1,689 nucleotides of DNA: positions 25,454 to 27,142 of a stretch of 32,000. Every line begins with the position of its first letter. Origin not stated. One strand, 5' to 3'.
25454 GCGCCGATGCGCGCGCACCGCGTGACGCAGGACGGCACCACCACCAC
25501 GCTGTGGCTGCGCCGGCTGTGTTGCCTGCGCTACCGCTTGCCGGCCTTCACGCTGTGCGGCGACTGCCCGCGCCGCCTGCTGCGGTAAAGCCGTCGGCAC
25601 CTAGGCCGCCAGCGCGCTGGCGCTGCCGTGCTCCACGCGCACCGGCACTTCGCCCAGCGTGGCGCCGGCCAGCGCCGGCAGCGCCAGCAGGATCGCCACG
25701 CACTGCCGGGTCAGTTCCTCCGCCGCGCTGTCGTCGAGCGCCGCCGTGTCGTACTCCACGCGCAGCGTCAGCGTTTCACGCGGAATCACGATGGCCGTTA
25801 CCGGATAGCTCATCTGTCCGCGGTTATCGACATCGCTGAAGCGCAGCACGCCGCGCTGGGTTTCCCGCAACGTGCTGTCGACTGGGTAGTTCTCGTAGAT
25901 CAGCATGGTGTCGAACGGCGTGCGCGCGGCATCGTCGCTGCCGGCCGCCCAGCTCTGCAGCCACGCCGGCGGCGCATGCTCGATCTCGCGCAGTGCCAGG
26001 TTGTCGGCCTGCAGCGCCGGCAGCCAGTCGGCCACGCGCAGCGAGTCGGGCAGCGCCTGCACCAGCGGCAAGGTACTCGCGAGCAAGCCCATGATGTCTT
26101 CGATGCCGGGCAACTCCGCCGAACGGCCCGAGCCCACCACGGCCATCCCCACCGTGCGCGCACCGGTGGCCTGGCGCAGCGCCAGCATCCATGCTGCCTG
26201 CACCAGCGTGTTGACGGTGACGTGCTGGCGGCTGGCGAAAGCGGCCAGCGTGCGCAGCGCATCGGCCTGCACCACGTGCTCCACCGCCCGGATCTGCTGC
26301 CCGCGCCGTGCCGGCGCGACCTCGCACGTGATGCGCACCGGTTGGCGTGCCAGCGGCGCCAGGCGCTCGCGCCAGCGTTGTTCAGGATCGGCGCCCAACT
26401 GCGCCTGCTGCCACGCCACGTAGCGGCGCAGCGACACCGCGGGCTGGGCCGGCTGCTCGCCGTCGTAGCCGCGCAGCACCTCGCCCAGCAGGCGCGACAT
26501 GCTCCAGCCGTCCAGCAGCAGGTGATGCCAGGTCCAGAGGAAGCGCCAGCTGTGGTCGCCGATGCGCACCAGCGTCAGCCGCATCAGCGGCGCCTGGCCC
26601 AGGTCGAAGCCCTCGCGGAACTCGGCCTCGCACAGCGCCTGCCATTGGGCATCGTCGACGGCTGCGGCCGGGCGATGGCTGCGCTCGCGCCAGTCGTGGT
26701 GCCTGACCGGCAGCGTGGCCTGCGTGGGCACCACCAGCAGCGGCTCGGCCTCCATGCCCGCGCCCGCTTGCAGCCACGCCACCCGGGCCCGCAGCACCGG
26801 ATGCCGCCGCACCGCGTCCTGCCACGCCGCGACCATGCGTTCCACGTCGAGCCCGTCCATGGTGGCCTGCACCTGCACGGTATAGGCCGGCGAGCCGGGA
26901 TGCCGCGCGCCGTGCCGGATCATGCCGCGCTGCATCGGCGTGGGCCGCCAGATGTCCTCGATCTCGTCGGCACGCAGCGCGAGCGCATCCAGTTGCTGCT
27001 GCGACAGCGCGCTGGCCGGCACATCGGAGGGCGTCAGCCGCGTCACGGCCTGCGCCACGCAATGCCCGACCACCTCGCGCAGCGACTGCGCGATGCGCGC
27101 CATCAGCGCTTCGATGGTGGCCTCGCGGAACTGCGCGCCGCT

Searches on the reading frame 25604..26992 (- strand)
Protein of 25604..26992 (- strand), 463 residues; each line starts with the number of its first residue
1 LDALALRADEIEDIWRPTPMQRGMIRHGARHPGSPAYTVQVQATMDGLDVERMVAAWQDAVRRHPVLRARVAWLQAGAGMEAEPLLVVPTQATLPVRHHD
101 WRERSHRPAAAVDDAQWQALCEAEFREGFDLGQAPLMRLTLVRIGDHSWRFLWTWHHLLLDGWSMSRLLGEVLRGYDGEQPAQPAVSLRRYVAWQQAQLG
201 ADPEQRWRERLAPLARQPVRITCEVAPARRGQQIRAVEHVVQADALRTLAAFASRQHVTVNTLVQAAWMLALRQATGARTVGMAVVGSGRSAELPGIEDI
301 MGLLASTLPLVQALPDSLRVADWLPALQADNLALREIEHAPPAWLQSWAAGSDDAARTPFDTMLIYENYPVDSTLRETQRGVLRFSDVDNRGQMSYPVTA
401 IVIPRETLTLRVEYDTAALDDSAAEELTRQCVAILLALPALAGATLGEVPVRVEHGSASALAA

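Call 49: search_solved_structures(query=window:25604-26992:-, max_evalue=0.00001)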
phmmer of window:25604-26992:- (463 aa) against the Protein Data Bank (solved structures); distinct sequences matched with E-value up to 0.00001: 25.
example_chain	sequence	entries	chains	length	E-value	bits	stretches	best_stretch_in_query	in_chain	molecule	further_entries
9up2_A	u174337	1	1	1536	2.3e-56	194.8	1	1-439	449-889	PvdL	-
9lcp_A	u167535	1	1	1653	2.6e-56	194.7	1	1-439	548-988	PvdL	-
9lco_A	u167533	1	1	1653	2.6e-56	194.7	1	1-439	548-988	PvdL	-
9lcq_A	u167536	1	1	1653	2.7e-56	194.6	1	1-439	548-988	PvdL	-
8hlk_A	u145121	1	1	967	5e-56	193.7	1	8-438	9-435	Microcystin synthetase B (Fragment)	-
9rde_A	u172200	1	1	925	3.2e-48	168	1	6-418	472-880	Bacitracin synthase 3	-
9bfd_B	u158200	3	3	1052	1.3e-36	129.8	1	8-461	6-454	Tyrocidine synthase 2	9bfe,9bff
8f7f_A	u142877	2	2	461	6.2e-31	111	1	7-432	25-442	Surfactin synthetase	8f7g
8f7h_A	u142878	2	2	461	1.4e-28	103.2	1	7-432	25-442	Surfactin synthetase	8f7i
2vsq_A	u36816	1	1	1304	6.3e-28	101.1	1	8-432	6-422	SURFACTIN SYNTHETASE SUBUNIT 3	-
7r9x_A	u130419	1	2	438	2.7e-16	62.7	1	11-311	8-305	AmbE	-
8jbr_A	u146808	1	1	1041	1.7e-15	60.1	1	9-312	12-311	McyA protein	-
6oyf_A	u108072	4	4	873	1.6e-14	56.9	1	36-341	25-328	Txo1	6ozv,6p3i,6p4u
2jgp_A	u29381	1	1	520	2e-13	53.3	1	125-449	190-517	TYROCIDINE SYNTHETASE 3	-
6mfw_A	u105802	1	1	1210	6.2e-10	41.8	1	119-432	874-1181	Linear gramicidin synthase subunit A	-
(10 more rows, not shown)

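Call 57: search_protein_representatives(protein=window:25604-26992:-)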
Query: 463 residues. Proteins with E-value up to 0.001 (for the whole library): 54733; up to 1e-10: 29254; up to 1e-30: 11320. The best 150 are listed.
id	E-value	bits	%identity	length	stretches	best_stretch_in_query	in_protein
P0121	1.9e-284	959.9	37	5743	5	3-448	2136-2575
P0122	6.2e-266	898.8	35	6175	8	1-450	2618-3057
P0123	1.6e-237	805.2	31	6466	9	7-435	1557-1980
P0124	1.9e-237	805.0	32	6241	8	10-435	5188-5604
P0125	1.4e-221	752.6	33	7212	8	4-442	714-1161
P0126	6.6e-220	747.1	35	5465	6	4-450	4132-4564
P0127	3.7e-211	718.3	34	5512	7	1-462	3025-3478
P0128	9.2e-207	703.8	31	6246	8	10-430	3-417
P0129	2.1e-202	689.5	34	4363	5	11-430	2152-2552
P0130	8.5e-202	687.4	36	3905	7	3-449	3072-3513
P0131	1.9e-197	673.1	32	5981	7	8-450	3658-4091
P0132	8.9e-191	651.1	32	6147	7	4-448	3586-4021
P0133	1.7e-190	650.1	32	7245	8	7-448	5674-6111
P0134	1.0e-189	647.6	35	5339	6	2-449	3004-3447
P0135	1.8e-189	646.8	30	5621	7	1-454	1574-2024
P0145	5.8e-179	612.2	66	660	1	1-454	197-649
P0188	6.1e-152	523.1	32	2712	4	9-451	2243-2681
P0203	1.7e-143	495.3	36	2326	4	2-451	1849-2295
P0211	2.9e-141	487.9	29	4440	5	7-423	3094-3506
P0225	2.9e-137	474.7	42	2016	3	1-449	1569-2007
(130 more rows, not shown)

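Call 58: search_protein_families(library=pfam, proteins=[P0225, P0145, P0203, P0188], max_evalue=0.001)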
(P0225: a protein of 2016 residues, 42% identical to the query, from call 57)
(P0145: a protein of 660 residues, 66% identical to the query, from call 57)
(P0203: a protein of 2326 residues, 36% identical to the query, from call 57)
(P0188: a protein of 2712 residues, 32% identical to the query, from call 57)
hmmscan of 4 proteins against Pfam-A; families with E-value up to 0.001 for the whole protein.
P0225 (2016 aa): 4 families
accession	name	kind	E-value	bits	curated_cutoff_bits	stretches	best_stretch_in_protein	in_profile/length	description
PF00668.25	Condensation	-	2.3e-242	805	30.6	3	47-495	3-455/456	Condensation domain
PF00501.34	AMP-binding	-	5.8e-74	249.6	29.9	1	517-866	2-384/384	AMP-binding enzyme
PF00550.31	PP-binding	-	2.4e-15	57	20.8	1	1025-1085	2-65/67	Phosphopantetheine attachment site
PF13193.12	AMP-binding_C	-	4.1e-10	40.9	24.5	1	924-998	1-76/76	AMP-binding enzyme C-terminal domain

P0145 (660 aa): 1 family
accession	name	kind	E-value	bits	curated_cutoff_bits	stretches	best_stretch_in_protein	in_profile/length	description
PF00668.25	Condensation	-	2.9e-72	244.3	30.6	2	214-636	8-436/456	Condensation domain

P0203 (2326 aa): 5 families
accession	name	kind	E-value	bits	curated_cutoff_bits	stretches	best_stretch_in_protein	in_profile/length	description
PF00668.25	Condensation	-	0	1009.6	30.6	4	1859-2295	2-446/456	Condensation domain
PF00501.34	AMP-binding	-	7.8e-75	252.5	29.9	1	794-1150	1-384/384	AMP-binding enzyme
PF00550.31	PP-binding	-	1.1e-14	54.8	20.8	1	1316-1377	2-66/67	Phosphopantetheine attachment site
PF13193.12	AMP-binding_C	-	5.5e-14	53.3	24.5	1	1209-1286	1-76/76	AMP-binding enzyme C-terminal domain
PF16911.10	PapA_C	-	2.1e-07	31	30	0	2078-2117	2-41/203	Phthiocerol/phthiodiolone dimycocerosyl transferase C-terminus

P0188 (2712 aa): 5 families
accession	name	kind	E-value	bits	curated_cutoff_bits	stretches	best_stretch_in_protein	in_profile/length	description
PF00668.25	Condensation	-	0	1101.9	30.6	4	2245-2681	1-446/456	Condensation domain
PF00501.34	AMP-binding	-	1.2e-95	321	29.9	1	487-840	1-383/384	AMP-binding enzyme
PF00550.31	PP-binding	-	3.7e-27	94.8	20.8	2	1005-1063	3-64/67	Phosphopantetheine attachment site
PF13193.12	AMP-binding_C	-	5e-13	50.2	24.5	1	900-974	1-76/76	AMP-binding enzyme C-terminal domain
PF16911.10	PapA_C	-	0.00084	19.3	30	0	1768-1811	2-45/203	Phthiocerol/phthiodiolone dimycocerosyl transferase C-terminus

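Call 59: find_encoding_contigs(protein=P0225, flank=10000, max_places=4)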
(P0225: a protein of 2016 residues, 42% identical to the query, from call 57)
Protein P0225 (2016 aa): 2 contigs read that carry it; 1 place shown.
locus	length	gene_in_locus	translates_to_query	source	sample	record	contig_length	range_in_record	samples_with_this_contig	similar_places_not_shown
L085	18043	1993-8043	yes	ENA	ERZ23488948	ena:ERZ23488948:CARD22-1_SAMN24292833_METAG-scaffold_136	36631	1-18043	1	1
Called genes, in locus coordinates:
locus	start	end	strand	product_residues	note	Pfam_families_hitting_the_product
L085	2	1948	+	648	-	?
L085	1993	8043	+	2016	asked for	PF00668:Condensation, PF00501:AMP-binding, PF13193:AMP-binding_C, PF00550:PP-binding, PF00668:Condensation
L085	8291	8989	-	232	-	PF00392:GntR, PF07729:FCD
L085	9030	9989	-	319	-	PF08450:SGL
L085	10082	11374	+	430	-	PF07005:SBD_N, PF17042:NBD_C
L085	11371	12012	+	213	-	PF00596:Aldolase_II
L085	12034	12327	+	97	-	PF03992:ABM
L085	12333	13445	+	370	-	PF00180:Iso_dh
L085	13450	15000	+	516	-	PF00474:SSF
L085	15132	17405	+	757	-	PF07715:Plug (weak)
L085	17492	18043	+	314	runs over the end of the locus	PF01699:Na_Ca_ex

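Call 64: find_homologous_proteins(query=window:25604-26992:-, max_evalue=1e-40)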
Query window:25604-26992:- (463 aa): 23 proteins with E <= 1e-40 among 8000 candidates.
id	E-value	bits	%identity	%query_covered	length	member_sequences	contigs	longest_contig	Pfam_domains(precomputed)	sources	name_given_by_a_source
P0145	1.8e-178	612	65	98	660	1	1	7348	PF00668.26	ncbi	-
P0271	5.5e-169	581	83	71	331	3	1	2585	PF00668.26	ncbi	ncbi:Linear gramicidin synthase subunit D [compost metagenome]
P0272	4.5e-81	291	41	98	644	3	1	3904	PF00668.26,PF00501.35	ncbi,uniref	ncbi:condensation domain-containing protein, partial [Azospirillum lipoferum]|uniref:condensation do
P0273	5.5e-79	284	41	92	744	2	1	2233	PF00668.26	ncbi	ncbi:condensation domain-containing protein, partial [Pseudomonas sp. ES1]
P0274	3.0e-74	269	40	94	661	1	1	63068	PF00668.26,PF00501.35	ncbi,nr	ncbi:TPA: AMP-binding protein, partial [Pseudomonas putida]|nr:AMP-binding protein [Pseudomonas puti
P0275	1.3e-73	267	38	97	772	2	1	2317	PF00668.26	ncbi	ncbi:non-ribosomal peptide synthetase, partial [Pseudomonas floridensis]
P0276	5.2e-73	265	40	89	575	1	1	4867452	PF00668.26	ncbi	ncbi:condensation domain-containing protein [Azotobacter chroococcum]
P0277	2.0e-70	256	35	97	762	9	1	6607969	PF00668.26,PF00501.35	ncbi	-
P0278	1.1e-67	247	38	97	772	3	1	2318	PF00668.26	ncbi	ncbi:condensation domain-containing protein, partial [Achromobacter xylosoxidans]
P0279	9.5e-63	231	37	95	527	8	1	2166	PF00668.26,PF00501.35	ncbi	ncbi:MAG: condensation domain-containing protein, partial [Cyanobacteria bacterium P01_E01_bin.43]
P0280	1.8e-62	230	35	96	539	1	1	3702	PF00668.26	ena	-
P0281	2.4e-61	226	40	76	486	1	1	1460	PF00668.26,PF00501.35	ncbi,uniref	ncbi:condensation domain-containing protein, partial [Arhodomonas sp. AD133]|uniref:condensation dom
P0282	2.0e-58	217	34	95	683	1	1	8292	PF00668.26,PF00501.35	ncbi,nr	ncbi:MAG: condensation domain-containing protein, partial [Synechococcales bacterium]|nr:condensatio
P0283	2.8e-55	206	39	67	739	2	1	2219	PF00668.26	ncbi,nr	ncbi:MAG: condensation domain-containing protein, partial [Nitrosospira sp.]|nr:condensation domain-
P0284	7.0e-47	178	31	96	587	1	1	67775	PF00668.26,PF00501.35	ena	-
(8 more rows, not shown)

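Call 65: find_encoding_contigs(protein=P0145, flank=10000, max_places=3)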
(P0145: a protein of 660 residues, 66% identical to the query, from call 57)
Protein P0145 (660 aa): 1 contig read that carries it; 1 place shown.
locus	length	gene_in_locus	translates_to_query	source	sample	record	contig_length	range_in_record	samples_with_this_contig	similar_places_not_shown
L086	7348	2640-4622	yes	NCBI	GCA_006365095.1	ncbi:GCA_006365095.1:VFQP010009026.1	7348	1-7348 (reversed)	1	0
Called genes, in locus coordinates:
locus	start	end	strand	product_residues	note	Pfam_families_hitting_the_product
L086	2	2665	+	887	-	?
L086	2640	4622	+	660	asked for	PF00668:Condensation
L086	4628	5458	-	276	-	PF06276:FhuF, PF11575:FhuF_C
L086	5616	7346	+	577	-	?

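Call 66: find_encoding_contigs(protein=P0276, flank=10000, max_places=3)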
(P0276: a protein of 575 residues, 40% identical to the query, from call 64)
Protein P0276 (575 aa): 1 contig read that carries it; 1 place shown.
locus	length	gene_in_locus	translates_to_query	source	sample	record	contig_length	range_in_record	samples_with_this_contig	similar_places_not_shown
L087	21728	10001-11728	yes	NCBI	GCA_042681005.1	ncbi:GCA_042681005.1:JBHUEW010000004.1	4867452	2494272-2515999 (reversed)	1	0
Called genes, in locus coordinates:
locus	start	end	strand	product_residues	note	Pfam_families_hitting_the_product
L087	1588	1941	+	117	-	PF00550:PP-binding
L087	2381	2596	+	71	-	-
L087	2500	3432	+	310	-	PF00668:Condensation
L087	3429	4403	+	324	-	PF00668:Condensation, PF00501:AMP-binding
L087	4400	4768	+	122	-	PF00501:AMP-binding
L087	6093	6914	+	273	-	PF00668:Condensation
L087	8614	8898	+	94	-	PF00550:PP-binding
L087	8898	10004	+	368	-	PF00668:Condensation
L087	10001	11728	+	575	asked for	PF00668:Condensation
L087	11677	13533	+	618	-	PF00501:AMP-binding, PF13193:AMP-binding_C, PF00550:PP-binding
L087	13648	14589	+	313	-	PF00668:Condensation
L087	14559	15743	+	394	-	PF00668:Condensation, PF00501:AMP-binding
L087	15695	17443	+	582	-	PF00501:AMP-binding, PF13193:AMP-binding_C, PF00550:PP-binding, PF00975:Thioesterase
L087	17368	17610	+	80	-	-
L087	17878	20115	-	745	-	PF07715:Plug, PF00593:TonB_dep_Rec_b-barrel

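Call 69: search_dna_similar(query=window:25604-26992:-, collection=plasmids, mode=protein, max_rows=25, max_evalue=1e-30)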
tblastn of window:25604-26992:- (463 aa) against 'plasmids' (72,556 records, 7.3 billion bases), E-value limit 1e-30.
Records with a match: 226; places in all: 477; records where one place covers at least 80% of the query: 223.
Best place of each record, by identity: <60% 226.
By first word of the organism name: Bacillus 72; Streptomyces 41; Mycobacterium 14; Burkholderia 11; Azospirillum 10; Agrobacterium 10; Paenibacillus 7; Leptolyngbya 5; Nostoc 5; Vibrio 4; and 33 more.
By predicted mobility (MOB-suite, as given by PLSDB): non-mobilizable 161; mobilizable 37; conjugative 28.
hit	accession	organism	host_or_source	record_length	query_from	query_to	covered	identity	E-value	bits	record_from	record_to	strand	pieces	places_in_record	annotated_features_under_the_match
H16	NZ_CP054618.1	Azospirillum oryzae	cell culture,soil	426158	1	427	92%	45.9%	1e-103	346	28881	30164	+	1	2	non-ribosomal peptide synthetase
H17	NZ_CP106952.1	Eleftheria terrae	soil sample,soil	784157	8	451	96%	43.5%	6e-71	251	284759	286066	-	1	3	non-ribosomal peptide synthetase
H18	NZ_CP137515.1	Pseudomonas aeruginosa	Homo sapiens,Bacterial culture sample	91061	11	432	91%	41.5%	2e-81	281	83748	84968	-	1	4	non-ribosomal peptide synthase/polyketide synthase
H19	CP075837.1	Pseudomonas aeruginosa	Homo sapiens,Cell culture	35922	1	425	92%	40.3%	1e-80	279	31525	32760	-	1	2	amino acid adenylation domain-containing protein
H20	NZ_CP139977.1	Janthinobacterium lividum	-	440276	1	420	91%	40.4%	5e-74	260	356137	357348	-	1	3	non-ribosomal peptide synthase/polyketide synthase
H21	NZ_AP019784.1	Methylomagnum ishizawai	-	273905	1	420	91%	40.3%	1e-80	279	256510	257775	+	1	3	non-ribosomal peptide synthetase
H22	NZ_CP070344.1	Variovorax sp. PDNC026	cell culture,Plastic debris in ...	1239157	1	420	91%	39.5%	2e-73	259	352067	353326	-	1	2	none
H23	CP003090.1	Burkholderia sp. YI23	-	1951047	1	462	100%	35.8%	4e-59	217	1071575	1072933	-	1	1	amino acid adenylation domain protein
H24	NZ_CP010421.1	Azotobacter chroococcum NCIMB 8003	cell culture,soil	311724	11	427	90%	39.3%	2e-64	233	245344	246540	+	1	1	non-ribosomal peptide synthetase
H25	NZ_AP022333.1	Methylosinus sp. C49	-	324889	4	427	92%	38.1%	5e-70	248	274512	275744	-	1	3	non-ribosomal peptide synthase/polyketide synthase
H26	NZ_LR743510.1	Methylobacterium bullatum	-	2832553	1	399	86%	39.5%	2e-65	235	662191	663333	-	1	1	none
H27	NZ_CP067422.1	Skermanella sp. TT6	Homo sapiens,single cell,skin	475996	4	421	90%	37.1%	1e-48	186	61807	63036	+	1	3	non-ribosomal peptide synthetase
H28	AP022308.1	Burkholderia sp. SFA1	-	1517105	1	422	91%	36.4%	4e-59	217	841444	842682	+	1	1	siderophore related no-ribosomal peptide synthase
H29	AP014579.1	Burkholderia sp. RPE67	Riptortus pedestris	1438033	11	422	89%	37.1%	2e-59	218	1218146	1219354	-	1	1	amino acid adenylation domain protein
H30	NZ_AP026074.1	Streptomyces nigrescens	-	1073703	1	432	93%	35.4%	4e-50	191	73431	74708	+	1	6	none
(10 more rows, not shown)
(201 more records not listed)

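Call 70: get_annotated_region(hit=H16, flank=12000)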
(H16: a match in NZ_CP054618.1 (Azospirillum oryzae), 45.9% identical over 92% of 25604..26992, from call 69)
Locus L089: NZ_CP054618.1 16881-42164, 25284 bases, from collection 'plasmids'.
description: Azospirillum oryzae strain KACC 14407 plasmid unnamed4, complete sequence
organism: Azospirillum oryzae (NCBI taxid 286727)
taxonomy: Bacteria; Pseudomonadota; Alphaproteobacteria; Rhodospirillales; Azospirillaceae; Azospirillum; Azospirillum oryzae
host: -; source: cell culture,soil; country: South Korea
typing (MOB-suite, as given by PLSDB): mobilizable; relaxase MOBP
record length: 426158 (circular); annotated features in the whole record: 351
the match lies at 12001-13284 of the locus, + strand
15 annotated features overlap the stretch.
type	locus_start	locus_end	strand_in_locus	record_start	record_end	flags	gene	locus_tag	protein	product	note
CDS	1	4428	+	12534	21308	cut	-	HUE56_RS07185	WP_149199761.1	non-ribosomal peptide synthetase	-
CDS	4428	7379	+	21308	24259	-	-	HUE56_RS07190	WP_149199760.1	amino acid adenylation domain-containing protein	-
CDS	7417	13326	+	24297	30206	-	-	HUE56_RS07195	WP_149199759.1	non-ribosomal peptide synthetase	-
CDS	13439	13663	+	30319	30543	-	-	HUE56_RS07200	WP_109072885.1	AbrB/MazE/SpoVT family DNA-binding domain-containing protein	-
CDS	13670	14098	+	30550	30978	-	-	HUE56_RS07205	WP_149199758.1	type II toxin-antitoxin system death-on-curing family toxin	-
CDS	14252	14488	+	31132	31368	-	-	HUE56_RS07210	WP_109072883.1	AbrB/MazE/SpoVT family DNA-binding domain-containing protein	-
CDS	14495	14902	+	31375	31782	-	-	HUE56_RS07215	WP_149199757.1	type II toxin-antitoxin system VapC family toxin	-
CDS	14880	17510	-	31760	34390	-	-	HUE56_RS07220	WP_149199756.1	EAL domain-containing protein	-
CDS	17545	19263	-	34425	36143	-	-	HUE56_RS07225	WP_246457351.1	HAMP domain-containing methyl-accepting chemotaxis protein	GO:0007165 - signal transduction [Evidence IEA]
CDS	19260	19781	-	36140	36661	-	-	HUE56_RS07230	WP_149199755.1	DoxX family protein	-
CDS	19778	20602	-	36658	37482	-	-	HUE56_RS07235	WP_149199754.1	putative DNA-binding domain-containing protein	-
CDS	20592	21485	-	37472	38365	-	-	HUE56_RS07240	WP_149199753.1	DUF692 domain-containing protein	-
CDS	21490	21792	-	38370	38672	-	-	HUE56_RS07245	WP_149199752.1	DUF2282 domain-containing protein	-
CDS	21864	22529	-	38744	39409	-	-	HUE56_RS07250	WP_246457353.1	peroxiredoxin-like family protein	-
CDS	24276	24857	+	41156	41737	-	-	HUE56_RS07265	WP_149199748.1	hypothetical protein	-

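Call 71: get_annotated_region(hit=H28, flank=12000)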
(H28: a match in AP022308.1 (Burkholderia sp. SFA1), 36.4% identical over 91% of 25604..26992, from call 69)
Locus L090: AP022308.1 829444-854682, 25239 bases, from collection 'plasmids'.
description: Burkholderia sp. SFA1 plasmid BSFA1_p1 DNA, complete genome
organism: Burkholderia sp. SFA1 (NCBI taxid 341178)
taxonomy: Bacteria; Pseudomonadota; Betaproteobacteria; Burkholderiales; Burkholderiaceae; Burkholderia; Burkholderia sp. SFA1
host: -; source: -; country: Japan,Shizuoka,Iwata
typing (MOB-suite, as given by PLSDB): non-mobilizable
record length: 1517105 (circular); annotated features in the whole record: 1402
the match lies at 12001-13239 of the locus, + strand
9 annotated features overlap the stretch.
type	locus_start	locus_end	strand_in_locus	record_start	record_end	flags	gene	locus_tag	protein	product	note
CDS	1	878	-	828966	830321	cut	gudP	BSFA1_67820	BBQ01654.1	putative glucarate transporter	-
CDS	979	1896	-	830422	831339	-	-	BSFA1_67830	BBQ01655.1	putative 5-dehydro-4-deoxyglucarate dehydratase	-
CDS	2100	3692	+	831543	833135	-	garD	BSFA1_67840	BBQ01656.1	putative galactarate dehydratase (L-threo-forming)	-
CDS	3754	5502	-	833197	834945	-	-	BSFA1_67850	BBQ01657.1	peptide ABC transporter ATP-binding protein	-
CDS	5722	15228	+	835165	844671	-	-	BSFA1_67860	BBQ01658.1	siderophore related no-ribosomal peptide synthase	-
CDS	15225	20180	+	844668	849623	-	-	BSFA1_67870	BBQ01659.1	non-ribosomal peptide synthetase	-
CDS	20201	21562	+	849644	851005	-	-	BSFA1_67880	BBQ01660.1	L-ornithine 5-monooxygenase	-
CDS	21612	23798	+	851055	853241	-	-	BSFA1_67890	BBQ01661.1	iron uptake receptor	-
CDS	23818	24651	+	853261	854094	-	-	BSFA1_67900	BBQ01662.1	hypothetical protein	-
